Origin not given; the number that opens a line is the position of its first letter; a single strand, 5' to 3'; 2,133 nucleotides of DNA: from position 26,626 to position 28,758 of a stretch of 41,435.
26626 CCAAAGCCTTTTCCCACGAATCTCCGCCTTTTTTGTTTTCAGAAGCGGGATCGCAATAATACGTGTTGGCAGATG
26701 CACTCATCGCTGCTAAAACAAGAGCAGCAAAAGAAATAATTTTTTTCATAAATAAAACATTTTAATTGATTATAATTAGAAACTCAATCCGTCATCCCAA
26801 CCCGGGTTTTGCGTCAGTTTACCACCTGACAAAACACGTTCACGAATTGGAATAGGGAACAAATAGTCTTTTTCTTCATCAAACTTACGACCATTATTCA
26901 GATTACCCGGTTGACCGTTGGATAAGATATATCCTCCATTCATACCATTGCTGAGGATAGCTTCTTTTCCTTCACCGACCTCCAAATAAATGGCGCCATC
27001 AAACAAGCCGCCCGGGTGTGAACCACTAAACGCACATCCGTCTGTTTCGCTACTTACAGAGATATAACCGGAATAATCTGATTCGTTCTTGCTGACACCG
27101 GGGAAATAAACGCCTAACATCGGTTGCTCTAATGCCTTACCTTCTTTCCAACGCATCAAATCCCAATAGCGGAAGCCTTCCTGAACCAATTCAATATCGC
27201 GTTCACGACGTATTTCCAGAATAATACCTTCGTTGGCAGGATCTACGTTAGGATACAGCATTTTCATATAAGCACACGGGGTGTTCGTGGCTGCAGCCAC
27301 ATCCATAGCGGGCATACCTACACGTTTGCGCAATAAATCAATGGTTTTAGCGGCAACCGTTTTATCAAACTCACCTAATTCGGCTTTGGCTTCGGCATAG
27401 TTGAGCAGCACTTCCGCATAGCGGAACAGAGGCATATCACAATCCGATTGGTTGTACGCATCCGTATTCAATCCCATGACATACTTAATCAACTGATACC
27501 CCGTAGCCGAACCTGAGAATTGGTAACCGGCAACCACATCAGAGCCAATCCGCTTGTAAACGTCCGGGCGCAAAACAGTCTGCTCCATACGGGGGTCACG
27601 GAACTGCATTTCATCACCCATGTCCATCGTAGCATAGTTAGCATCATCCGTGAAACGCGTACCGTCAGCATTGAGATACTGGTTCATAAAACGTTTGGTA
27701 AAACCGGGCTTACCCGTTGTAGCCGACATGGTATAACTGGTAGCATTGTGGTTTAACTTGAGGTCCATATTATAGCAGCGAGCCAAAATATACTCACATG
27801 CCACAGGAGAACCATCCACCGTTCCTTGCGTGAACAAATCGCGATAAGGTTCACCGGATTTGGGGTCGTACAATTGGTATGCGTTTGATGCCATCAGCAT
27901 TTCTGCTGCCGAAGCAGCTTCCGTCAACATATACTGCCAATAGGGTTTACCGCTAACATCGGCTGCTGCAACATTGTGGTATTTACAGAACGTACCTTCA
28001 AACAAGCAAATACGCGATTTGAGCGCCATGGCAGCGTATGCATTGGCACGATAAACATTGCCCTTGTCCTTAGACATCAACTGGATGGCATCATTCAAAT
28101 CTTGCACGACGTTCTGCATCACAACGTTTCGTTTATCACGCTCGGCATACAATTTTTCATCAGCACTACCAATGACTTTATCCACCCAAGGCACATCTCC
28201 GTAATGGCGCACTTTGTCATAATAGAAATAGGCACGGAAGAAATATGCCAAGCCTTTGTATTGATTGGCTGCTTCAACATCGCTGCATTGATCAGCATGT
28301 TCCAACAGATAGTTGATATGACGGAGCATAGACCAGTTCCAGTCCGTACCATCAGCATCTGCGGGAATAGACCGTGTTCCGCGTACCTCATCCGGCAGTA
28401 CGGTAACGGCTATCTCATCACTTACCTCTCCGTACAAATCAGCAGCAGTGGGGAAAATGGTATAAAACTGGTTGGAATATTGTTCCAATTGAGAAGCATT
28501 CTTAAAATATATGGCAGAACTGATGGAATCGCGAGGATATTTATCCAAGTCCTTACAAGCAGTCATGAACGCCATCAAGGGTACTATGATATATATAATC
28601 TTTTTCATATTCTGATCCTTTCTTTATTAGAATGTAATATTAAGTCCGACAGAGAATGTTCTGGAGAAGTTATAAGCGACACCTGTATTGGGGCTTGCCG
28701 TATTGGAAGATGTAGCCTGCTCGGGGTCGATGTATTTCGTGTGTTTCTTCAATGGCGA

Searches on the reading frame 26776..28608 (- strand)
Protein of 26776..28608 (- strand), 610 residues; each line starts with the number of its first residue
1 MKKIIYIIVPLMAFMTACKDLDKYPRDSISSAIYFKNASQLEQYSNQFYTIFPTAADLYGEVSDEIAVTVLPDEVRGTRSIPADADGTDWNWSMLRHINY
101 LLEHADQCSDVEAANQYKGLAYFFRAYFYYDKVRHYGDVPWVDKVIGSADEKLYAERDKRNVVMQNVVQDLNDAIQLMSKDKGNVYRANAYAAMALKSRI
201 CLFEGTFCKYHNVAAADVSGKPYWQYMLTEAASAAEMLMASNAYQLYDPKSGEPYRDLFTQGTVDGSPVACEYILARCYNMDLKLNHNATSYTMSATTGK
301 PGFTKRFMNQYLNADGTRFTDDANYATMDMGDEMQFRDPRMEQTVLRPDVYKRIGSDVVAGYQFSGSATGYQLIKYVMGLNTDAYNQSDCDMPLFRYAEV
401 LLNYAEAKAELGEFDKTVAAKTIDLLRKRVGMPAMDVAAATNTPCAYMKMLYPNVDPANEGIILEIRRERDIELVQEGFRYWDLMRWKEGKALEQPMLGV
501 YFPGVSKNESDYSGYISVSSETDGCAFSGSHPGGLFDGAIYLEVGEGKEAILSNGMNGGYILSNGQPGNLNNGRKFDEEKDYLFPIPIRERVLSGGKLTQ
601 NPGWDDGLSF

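Call 50: search_protein_families(library=pfam, proteins=[window:26776-28608:-], max_evalue=0.00001)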
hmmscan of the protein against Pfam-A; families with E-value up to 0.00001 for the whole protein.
window:26776-28608:- (610 aa): 3 families
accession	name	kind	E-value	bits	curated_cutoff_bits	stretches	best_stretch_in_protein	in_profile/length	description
PF07980.17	SusD_RagB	-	7.5e-45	154.3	23.1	1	284-604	24-297/297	SusD family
PF14322.12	SusD-like_3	-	4.9e-16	60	27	1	80-202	68-191/191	Starch-binding associating with outer membrane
PF12771.13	SusD-like_2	-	8.6e-10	38.5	27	0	94-184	68-156/415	Starch-binding associating with outer membrane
